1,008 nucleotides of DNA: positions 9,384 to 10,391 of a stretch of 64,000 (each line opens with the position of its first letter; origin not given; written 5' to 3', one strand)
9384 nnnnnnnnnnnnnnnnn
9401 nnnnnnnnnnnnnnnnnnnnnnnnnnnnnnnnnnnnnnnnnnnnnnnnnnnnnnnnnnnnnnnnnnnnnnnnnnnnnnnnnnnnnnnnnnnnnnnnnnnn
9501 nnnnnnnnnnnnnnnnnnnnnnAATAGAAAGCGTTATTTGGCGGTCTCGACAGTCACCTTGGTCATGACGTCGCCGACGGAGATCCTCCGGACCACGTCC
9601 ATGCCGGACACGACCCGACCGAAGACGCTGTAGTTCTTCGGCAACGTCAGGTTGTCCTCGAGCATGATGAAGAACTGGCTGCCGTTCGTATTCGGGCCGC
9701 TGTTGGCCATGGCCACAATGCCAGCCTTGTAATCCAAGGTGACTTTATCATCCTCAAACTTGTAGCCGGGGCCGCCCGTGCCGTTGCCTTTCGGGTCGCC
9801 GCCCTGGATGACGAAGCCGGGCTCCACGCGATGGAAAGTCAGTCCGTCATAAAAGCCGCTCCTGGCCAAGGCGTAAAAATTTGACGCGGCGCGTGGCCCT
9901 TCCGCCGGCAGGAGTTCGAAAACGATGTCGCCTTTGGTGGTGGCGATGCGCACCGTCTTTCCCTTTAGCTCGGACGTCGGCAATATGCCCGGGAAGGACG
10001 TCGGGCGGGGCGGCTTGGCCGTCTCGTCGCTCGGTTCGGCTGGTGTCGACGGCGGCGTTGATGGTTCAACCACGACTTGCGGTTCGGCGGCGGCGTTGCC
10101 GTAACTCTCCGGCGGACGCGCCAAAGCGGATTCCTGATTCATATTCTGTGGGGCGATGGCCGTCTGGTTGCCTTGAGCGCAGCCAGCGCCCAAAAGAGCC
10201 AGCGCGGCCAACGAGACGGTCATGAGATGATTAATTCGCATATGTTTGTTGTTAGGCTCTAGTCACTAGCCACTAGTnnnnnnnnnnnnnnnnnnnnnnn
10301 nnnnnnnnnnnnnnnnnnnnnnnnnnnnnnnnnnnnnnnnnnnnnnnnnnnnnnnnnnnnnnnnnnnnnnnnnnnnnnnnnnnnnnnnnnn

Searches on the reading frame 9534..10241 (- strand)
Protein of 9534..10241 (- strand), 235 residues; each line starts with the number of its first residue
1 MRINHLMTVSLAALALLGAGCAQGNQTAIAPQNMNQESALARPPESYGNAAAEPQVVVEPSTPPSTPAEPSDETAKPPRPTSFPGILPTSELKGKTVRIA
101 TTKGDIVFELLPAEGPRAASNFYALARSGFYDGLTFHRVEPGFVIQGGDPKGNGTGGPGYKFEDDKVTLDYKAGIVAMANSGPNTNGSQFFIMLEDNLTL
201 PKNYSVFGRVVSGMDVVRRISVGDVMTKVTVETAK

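Call 26: search_protein_families(library=pfam, proteins=[window:9534-10241:-], max_evalue=0.0001)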
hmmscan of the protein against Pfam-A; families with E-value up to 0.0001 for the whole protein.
window:9534-10241:- (235 aa): 1 family
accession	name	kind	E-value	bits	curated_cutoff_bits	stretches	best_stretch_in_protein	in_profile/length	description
PF00160.26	Pro_isomerase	-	1.3e-41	143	21.7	1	97-227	2-144/159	Cyclophilin type peptidyl-prolyl cis-trans isomerase/CLD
